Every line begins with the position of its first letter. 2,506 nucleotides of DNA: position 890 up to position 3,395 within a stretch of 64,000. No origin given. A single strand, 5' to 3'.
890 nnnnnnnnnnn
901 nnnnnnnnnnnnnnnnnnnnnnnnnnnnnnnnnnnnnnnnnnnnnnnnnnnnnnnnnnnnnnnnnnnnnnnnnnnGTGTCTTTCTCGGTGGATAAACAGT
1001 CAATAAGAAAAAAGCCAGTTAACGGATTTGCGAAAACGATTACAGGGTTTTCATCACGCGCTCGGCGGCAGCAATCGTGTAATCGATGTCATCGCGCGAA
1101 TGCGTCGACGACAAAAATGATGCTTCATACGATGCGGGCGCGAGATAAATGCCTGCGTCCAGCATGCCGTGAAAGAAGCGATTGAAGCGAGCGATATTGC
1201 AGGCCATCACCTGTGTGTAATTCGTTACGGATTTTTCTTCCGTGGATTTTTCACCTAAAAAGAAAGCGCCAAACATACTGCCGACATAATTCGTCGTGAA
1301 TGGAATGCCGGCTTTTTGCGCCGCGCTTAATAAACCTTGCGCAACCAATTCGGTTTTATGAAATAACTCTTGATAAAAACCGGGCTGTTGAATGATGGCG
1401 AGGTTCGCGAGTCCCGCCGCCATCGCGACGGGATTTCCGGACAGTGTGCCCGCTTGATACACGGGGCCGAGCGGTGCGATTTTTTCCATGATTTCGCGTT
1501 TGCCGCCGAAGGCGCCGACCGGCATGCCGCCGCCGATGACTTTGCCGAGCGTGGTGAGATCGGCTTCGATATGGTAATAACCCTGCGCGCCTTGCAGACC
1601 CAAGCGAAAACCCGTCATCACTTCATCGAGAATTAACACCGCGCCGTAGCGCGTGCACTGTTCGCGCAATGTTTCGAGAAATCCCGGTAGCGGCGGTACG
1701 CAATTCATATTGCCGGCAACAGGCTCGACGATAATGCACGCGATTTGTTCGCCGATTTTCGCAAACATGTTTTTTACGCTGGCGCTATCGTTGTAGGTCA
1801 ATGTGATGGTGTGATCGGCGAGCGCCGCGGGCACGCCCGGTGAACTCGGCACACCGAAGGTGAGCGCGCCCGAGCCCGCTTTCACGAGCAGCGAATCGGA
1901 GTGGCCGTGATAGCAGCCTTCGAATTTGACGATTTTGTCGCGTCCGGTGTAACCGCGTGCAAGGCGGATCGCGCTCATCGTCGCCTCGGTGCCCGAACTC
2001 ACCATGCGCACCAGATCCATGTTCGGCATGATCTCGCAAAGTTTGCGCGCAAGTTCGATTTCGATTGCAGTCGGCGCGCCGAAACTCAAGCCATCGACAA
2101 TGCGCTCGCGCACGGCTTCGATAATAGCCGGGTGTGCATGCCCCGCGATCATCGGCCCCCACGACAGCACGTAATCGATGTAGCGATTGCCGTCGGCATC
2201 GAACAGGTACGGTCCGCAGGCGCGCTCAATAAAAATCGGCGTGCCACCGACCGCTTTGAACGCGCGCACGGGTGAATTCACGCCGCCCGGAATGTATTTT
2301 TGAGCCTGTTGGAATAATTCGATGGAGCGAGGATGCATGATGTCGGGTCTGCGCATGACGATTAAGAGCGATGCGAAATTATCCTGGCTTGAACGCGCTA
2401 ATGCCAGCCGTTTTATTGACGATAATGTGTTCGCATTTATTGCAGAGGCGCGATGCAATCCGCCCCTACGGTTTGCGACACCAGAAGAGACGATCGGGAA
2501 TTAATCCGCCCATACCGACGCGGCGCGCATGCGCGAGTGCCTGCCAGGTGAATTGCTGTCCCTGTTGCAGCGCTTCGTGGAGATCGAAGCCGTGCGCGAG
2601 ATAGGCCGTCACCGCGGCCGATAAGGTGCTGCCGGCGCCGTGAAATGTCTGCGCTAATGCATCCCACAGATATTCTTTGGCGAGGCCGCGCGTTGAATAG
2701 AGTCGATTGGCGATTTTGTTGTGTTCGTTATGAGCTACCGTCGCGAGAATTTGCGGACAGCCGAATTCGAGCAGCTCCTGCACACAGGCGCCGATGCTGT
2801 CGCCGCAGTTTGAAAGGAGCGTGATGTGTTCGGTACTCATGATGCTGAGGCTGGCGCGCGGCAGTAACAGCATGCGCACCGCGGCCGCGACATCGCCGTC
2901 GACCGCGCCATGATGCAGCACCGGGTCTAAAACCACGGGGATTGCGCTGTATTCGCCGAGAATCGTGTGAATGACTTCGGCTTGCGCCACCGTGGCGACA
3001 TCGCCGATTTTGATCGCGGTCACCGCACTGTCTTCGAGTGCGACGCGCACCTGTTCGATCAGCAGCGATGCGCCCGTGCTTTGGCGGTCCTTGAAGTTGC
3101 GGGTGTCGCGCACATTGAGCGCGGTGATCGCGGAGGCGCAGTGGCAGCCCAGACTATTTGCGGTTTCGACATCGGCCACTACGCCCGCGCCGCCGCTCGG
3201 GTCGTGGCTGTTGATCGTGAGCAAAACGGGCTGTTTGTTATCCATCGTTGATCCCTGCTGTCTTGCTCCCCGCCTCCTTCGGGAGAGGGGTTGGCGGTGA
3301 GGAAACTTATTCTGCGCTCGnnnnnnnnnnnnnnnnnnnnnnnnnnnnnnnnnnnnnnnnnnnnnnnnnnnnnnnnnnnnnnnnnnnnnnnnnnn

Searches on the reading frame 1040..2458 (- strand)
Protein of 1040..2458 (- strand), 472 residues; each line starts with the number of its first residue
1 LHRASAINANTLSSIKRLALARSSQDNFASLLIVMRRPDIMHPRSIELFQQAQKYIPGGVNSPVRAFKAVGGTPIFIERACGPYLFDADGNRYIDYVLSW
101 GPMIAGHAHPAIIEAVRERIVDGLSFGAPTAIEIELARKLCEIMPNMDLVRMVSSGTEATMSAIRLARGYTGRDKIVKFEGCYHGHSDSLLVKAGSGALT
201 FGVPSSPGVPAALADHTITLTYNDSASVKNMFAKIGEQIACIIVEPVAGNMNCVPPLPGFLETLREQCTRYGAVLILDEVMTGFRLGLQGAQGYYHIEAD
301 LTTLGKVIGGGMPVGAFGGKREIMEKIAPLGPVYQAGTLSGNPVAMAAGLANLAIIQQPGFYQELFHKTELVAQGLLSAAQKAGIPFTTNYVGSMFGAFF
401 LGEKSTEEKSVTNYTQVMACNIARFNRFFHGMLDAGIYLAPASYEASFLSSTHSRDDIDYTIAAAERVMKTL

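Call 75: search_protein_families(library=pfam, proteins=[window:1040-2458:-], max_evalue=0.001)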
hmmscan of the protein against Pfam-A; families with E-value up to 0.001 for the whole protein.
window:1040-2458:- (472 aa): 1 family
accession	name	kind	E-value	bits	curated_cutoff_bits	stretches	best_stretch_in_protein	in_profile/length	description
PF00202.27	Aminotran_3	-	2.4e-75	254.2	30.5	1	73-441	9-373/403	Aminotransferase class-III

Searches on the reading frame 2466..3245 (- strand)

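Call 75: search_protein_families(library=pfam, proteins=[window:2466-3245:-], max_evalue=0.001)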
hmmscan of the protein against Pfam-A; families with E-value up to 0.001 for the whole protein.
window:2466-3245:- (259 aa): 1 family
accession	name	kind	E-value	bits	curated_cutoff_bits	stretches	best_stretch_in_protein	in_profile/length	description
PF08543.17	Phos_pyr_kin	-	1.3e-44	152.9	27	1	15-246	1-241/246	Phosphomethylpyrimidine kinase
